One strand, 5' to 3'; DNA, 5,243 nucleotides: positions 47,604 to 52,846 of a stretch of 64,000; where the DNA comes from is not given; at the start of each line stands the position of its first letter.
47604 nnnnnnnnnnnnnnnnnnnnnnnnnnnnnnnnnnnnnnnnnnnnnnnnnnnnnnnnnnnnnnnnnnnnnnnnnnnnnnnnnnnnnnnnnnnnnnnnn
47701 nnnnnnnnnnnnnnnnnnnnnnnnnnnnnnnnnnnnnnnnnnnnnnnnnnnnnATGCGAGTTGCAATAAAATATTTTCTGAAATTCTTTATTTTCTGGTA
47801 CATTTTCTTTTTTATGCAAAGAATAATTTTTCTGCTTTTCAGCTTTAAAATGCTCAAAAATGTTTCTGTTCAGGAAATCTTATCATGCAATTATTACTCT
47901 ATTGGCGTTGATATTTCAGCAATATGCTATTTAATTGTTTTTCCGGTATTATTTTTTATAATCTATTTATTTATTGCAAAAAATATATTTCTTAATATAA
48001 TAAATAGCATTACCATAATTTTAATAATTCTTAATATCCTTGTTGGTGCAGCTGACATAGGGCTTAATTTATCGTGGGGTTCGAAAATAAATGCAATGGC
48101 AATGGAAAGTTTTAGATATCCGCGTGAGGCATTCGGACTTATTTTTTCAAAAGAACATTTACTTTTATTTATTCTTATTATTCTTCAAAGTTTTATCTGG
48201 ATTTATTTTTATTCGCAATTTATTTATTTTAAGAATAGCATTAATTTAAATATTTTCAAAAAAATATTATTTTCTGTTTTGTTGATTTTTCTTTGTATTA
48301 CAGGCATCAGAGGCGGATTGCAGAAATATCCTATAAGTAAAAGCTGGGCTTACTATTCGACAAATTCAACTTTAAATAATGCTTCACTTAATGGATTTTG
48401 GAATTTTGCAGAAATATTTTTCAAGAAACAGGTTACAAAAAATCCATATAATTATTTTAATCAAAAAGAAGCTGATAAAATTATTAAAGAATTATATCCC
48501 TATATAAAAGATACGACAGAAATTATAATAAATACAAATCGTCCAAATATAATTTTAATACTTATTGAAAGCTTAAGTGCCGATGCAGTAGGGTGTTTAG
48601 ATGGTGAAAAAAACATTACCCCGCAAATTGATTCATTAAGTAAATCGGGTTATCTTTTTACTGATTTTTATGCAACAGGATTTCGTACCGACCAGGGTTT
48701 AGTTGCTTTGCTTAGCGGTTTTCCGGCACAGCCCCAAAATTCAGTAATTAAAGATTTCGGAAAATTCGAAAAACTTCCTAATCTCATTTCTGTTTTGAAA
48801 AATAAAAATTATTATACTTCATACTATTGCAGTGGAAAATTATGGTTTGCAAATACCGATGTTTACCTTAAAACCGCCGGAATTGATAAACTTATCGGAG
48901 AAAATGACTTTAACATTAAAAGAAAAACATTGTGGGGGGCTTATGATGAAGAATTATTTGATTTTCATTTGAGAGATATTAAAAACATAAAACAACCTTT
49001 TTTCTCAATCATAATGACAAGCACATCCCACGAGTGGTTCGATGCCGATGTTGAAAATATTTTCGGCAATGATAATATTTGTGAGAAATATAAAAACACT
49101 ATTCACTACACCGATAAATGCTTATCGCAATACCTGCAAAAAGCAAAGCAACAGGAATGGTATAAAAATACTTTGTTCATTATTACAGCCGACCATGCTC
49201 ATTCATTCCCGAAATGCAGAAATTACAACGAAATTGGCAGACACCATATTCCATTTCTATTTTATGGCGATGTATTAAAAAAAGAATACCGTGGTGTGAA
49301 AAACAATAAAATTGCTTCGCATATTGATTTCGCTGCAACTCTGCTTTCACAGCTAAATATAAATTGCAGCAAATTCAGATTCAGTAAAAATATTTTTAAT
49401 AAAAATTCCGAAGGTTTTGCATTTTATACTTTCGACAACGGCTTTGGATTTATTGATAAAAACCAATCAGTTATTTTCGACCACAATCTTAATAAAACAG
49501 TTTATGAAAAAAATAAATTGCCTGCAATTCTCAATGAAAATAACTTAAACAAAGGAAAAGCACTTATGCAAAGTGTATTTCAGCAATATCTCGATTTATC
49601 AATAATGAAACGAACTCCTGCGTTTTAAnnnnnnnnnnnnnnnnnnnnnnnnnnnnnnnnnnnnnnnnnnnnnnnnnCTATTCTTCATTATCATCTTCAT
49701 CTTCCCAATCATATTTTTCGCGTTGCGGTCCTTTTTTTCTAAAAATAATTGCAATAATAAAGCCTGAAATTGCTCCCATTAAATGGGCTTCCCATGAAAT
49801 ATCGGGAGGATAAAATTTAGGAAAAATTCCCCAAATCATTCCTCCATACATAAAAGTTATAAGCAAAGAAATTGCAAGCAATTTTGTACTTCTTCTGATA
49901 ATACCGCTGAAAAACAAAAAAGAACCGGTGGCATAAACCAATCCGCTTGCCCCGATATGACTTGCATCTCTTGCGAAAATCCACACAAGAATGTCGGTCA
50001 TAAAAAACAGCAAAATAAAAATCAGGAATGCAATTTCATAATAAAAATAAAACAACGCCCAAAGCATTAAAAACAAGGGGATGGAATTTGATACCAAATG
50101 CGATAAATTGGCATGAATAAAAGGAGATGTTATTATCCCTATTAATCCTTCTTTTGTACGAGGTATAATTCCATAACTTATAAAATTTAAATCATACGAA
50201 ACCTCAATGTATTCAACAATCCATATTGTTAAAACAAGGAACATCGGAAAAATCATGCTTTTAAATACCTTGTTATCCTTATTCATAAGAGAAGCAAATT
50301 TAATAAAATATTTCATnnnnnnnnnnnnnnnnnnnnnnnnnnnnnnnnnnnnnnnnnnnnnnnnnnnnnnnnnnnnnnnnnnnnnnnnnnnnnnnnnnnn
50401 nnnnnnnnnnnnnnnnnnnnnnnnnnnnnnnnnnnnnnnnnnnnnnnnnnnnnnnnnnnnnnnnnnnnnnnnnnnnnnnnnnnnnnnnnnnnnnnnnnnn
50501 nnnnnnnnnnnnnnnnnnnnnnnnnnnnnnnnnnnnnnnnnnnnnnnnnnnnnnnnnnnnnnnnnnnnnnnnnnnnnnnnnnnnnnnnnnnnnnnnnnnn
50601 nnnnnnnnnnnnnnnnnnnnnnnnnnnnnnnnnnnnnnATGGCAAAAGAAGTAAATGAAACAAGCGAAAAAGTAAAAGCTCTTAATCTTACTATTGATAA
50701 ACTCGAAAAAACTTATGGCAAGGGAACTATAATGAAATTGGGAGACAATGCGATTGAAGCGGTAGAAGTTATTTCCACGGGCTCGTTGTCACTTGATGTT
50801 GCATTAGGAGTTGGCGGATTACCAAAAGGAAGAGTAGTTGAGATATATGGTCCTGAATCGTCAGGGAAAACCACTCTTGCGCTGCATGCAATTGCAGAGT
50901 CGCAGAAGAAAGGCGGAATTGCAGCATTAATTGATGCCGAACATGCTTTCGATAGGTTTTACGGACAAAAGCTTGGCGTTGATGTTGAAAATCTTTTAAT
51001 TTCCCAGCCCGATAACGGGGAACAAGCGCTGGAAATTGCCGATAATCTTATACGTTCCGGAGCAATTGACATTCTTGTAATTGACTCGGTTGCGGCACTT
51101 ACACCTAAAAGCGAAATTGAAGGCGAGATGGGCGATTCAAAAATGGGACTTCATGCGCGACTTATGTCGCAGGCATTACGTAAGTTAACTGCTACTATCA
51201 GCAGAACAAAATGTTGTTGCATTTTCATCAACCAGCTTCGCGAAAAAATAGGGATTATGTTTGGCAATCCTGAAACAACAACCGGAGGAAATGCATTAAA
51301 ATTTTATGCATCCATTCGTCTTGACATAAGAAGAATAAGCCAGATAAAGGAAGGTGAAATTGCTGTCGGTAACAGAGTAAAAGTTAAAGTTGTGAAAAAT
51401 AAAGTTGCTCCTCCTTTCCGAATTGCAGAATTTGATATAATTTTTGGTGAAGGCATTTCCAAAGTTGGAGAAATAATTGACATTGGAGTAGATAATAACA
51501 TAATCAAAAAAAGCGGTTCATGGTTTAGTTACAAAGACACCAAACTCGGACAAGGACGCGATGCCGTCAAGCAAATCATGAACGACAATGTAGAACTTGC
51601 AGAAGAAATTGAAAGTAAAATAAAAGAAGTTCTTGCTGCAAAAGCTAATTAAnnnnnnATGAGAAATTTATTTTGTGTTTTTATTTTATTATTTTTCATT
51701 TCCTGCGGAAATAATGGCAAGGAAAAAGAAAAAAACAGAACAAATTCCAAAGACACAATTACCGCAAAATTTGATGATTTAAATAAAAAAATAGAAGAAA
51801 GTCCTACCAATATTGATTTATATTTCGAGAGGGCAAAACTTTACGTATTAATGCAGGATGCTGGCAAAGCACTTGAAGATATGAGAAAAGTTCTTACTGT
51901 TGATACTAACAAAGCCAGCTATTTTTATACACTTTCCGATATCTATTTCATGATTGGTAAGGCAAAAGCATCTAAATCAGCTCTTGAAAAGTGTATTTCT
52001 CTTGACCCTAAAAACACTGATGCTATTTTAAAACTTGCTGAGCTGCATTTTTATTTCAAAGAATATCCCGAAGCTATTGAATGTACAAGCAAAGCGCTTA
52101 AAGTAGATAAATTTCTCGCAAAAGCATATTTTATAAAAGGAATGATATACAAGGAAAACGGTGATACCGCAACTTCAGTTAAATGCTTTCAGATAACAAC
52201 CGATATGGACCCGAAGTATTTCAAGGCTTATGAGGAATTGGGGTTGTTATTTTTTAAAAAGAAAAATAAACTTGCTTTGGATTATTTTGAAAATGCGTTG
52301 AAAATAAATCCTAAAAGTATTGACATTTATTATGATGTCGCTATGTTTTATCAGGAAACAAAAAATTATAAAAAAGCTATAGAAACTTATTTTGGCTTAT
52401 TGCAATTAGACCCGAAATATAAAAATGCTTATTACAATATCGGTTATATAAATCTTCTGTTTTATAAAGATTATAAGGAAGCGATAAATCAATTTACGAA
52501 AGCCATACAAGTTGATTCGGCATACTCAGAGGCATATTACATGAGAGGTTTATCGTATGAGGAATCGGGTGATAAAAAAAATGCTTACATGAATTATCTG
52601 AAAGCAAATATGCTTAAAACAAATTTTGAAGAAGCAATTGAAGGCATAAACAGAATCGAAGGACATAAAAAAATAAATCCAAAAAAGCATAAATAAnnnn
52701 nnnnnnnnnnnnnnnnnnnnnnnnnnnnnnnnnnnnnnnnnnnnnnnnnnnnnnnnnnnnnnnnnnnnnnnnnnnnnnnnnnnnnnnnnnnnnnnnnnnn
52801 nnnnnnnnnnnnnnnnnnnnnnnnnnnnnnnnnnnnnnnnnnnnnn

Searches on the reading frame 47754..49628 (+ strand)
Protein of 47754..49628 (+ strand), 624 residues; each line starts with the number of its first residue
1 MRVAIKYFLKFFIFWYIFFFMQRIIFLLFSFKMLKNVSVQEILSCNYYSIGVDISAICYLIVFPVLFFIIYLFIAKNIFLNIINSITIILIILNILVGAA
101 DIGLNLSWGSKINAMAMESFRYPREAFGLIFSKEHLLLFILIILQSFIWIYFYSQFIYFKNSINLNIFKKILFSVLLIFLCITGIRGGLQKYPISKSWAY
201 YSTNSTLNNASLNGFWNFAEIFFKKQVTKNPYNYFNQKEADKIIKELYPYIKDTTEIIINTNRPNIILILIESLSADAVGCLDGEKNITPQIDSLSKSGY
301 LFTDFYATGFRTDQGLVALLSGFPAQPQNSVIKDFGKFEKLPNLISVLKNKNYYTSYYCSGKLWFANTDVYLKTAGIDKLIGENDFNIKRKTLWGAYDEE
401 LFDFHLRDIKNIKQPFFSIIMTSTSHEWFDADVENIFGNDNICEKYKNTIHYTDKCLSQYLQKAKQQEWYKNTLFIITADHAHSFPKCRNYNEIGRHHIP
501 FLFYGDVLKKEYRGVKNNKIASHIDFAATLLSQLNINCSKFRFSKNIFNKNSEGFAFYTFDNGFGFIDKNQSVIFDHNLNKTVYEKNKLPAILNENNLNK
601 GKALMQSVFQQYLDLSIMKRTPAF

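Call 59: search_protein_families(library=pfam, proteins=[window:47754-49628:+], max_evalue=0.00001)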
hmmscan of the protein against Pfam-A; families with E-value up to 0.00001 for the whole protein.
window:47754-49628:+ (624 aa): 1 family
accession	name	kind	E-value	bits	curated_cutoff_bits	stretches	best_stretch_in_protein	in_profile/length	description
PF00884.28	Sulfatase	-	3.7e-48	164.8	25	1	264-536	1-301/301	Sulfatase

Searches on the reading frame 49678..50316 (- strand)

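Call 59: search_protein_families(library=pfam, proteins=[window:49678-50316:-], max_evalue=0.00001)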
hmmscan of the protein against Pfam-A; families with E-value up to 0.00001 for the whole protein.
window:49678-50316:- (212 aa): 1 family
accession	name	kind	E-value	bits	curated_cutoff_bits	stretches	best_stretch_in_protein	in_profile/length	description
PF01694.28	Rhomboid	-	5.5e-18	66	22.6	1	58-194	4-142/143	Rhomboid domain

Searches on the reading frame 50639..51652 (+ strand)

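Call 59: search_protein_families(library=pfam, proteins=[window:50639-51652:+], max_evalue=0.00001)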
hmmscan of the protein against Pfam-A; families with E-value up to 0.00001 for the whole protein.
window:50639-51652:+ (337 aa): 4 families
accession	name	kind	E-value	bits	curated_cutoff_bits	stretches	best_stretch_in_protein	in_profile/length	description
PF00154.27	RecA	-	1.8e-138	460.7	27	1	13-274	1-262/262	recA bacterial DNA recombination protein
PF21096.2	RecA_C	-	2.4e-25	88.9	27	1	277-331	1-55/57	RecA C-terminal domain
PF08423.17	Rad51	-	8.4e-08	32.2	22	1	44-232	7-211/244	Rad51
PF06745.19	ATPase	-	8.6e-07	29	26.6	0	46-234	2-193/231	KaiC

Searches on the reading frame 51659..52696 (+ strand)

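Call 59: search_protein_families(library=pfam, proteins=[window:51659-52696:+], max_evalue=0.00001)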
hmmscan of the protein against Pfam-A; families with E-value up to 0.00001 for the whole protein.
window:51659-52696:+ (345 aa): 17 families
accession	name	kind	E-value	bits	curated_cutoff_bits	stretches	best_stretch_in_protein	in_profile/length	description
PF13431.12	TPR_17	-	3.6e-29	99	24.4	0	209-242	1-34/34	Tetratricopeptide repeat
PF13181.12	TPR_8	-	5.1e-28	95.2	25.7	0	86-119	1-34/34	Tetratricopeptide repeat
PF07719.23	TPR_2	-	3.3e-27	92.7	27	0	87-119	2-34/34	Tetratricopeptide repeat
PF13414.12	TPR_11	-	4.9e-27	93.8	26.8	1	271-304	9-42/42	TPR repeat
PF00515.34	TPR_1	-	9.6e-22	76.3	27.8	0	125-150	6-31/34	Tetratricopeptide repeat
PF14559.12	TPR_19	-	2e-20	73.3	25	1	204-256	8-59/68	Tetratricopeptide repeat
PF13424.12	TPR_12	-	8.9e-16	58.3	30.1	0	223-285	5-74/77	Tetratricopeptide repeat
PF13428.12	TPR_14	-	4.1e-15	55.2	23.5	0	90-129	5-44/44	Tetratricopeptide repeat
PF23914.1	TPR_CcmH_CycH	-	1.6e-13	51.3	42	0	75-183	39-150/158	Cytochrome c-type biogenesis protein H TPR domain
PF13432.12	TPR_16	-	6.3e-13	49.4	32.7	0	161-219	4-63/65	Tetratricopeptide repeat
PF14561.12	TPR_20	-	2e-12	47.7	25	0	36-85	6-55/90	Tetratricopeptide repeat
PF13174.12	TPR_6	-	3.1e-12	46.7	26.3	0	291-311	1-21/33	Tetratricopeptide repeat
PF13371.12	TPR_9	-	1.4e-10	41.4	35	0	201-253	9-61/73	Tetratricopeptide repeat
PF12569.14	NatA_aux_su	-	3e-09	36.8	33.3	0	123-185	195-257/515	N-terminal acetyltransferase A, auxiliary subunit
PF25063.1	ARM_TT21_C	-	4e-09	37.1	35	0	68-172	37-147/209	Tetratricopeptide repeat protein 21 C-terminal ARM domain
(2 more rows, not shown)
